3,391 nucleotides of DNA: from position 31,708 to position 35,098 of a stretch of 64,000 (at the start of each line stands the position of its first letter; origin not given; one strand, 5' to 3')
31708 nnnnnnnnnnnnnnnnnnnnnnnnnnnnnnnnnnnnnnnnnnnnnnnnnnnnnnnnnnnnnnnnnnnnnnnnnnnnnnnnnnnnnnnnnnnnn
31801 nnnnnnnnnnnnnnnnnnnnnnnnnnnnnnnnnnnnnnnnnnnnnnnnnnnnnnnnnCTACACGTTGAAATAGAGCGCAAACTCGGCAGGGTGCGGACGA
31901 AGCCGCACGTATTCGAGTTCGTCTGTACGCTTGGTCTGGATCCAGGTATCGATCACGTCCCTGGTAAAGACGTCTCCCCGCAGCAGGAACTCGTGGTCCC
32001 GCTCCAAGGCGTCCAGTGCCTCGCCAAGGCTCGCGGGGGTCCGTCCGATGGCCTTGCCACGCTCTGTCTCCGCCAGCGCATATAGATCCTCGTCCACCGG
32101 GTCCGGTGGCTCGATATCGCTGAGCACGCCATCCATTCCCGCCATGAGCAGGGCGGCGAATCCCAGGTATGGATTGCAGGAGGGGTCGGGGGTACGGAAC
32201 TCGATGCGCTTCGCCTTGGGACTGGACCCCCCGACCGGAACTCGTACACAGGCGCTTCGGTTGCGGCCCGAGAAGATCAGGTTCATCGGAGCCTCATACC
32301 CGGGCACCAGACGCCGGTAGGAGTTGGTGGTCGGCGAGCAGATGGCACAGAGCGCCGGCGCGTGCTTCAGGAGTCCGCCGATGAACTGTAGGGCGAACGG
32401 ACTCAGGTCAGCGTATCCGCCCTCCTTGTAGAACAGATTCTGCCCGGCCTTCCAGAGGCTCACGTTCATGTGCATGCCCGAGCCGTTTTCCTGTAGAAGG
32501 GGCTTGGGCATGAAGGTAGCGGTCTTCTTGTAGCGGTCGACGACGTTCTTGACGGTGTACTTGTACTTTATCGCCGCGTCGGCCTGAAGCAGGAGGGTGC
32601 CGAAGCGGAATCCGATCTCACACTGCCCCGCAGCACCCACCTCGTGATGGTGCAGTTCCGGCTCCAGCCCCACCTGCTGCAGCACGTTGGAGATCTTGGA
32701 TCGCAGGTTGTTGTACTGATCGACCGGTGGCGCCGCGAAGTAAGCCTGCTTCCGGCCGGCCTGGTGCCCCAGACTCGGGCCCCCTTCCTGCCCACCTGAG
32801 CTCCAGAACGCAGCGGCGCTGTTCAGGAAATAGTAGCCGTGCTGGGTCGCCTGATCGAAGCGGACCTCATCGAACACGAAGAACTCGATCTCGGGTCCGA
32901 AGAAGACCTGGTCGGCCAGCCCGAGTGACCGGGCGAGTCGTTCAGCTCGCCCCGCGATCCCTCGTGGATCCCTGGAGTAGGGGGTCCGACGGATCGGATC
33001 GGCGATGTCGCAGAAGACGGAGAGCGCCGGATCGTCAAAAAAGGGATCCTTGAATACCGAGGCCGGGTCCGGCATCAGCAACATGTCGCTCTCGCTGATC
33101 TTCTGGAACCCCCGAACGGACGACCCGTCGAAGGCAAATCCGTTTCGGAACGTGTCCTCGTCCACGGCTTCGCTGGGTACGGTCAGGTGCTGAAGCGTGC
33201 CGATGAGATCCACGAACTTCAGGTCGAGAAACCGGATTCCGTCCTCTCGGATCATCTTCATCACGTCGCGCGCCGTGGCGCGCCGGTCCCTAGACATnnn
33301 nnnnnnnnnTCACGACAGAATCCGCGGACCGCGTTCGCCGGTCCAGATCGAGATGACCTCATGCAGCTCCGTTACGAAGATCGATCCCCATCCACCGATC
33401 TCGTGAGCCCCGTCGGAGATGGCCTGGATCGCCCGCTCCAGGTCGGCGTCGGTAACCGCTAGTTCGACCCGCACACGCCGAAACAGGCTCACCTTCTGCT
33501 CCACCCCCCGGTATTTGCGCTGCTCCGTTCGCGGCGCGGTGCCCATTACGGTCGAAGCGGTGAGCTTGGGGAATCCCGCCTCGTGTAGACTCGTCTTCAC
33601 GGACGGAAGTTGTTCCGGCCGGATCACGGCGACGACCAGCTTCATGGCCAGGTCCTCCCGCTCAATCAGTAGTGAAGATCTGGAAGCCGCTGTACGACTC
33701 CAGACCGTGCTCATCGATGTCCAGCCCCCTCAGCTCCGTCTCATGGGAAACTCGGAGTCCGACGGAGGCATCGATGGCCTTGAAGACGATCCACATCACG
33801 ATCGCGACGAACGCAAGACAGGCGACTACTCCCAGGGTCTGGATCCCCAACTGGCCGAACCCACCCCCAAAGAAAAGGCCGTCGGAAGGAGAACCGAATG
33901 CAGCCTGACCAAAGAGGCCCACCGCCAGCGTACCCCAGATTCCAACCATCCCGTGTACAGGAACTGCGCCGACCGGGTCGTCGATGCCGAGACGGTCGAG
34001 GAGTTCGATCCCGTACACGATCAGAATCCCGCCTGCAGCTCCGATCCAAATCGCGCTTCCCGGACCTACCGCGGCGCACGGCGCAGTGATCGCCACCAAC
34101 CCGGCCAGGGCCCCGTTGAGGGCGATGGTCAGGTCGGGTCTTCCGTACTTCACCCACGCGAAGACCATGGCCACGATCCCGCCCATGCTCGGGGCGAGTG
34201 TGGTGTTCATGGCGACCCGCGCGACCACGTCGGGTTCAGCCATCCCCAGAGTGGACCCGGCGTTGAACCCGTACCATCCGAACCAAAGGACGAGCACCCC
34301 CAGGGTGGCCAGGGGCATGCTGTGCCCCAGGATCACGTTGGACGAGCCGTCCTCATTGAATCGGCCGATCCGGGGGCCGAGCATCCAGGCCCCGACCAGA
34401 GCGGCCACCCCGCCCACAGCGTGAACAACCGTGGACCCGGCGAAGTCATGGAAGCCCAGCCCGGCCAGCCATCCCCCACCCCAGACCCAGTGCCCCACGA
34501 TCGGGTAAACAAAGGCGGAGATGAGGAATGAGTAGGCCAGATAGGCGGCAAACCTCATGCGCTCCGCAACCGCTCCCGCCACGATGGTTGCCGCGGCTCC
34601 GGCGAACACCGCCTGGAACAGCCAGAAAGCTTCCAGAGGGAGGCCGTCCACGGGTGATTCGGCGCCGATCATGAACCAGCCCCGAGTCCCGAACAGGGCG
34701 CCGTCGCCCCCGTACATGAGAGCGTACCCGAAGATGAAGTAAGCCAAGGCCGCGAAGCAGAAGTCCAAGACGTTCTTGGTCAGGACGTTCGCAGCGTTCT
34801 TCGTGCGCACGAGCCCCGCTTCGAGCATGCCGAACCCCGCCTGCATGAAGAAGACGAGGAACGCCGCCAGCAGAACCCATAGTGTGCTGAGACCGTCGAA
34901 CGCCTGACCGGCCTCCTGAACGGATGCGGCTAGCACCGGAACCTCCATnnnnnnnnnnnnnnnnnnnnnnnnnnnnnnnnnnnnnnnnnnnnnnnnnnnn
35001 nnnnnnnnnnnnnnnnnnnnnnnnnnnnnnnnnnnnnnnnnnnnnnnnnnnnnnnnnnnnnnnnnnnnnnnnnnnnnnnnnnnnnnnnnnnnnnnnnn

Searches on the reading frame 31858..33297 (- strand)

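Call 38: search_protein_families(library=pfam, proteins=[window:31858-33297:-], max_evalue=0.01)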
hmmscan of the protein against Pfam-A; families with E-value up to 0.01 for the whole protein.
window:31858-33297:- (479 aa): 2 families
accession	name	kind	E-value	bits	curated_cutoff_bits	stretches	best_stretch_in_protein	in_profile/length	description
PF00120.29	Gln-synt_C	-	5.1e-124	414.2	24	1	109-476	2-344/344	Glutamine synthetase, catalytic domain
PF03951.24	Gln-synt_N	-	1.3e-29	102.1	33.4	1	21-101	2-82/82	Glutamine synthetase, beta-Grasp domain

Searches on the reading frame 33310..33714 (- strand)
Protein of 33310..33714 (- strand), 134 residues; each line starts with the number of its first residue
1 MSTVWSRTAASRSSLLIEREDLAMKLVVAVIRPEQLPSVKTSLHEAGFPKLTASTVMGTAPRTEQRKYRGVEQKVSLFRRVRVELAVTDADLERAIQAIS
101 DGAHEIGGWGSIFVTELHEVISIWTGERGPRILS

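Call 90: search_protein_families(library=pfam, proteins=[window:33310-33714:-], max_evalue=0.001)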
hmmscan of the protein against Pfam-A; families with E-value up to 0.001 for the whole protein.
window:33310-33714:- (134 aa): 1 family
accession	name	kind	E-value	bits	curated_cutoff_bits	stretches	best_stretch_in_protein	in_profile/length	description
PF00543.27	P-II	-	8.3e-17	61.8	25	1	24-127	1-102/102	Nitrogen regulatory protein P-II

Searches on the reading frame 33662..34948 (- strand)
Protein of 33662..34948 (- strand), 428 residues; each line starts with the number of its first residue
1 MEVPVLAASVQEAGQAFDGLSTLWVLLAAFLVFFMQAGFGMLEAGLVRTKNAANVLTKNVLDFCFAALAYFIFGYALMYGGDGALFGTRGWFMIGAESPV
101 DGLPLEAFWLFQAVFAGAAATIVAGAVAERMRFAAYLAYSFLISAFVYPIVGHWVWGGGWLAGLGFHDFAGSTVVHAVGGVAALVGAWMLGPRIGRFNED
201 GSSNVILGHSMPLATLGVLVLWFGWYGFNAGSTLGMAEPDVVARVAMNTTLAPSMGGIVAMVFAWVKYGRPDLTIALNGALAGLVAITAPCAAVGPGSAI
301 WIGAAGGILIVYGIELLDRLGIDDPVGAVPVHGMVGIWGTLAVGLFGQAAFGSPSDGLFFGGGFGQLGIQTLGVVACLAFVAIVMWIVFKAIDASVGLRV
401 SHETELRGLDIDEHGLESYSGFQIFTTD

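Call 90: search_protein_families(library=pfam, proteins=[window:33662-34948:-], max_evalue=0.001)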
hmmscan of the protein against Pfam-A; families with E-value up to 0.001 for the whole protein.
window:33662-34948:- (428 aa): 1 family
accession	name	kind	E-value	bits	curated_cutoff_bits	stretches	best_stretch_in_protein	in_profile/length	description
PF00909.26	Ammonium_transp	-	2.3e-130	435.3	23.2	1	23-419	1-399/399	Ammonium Transporter Family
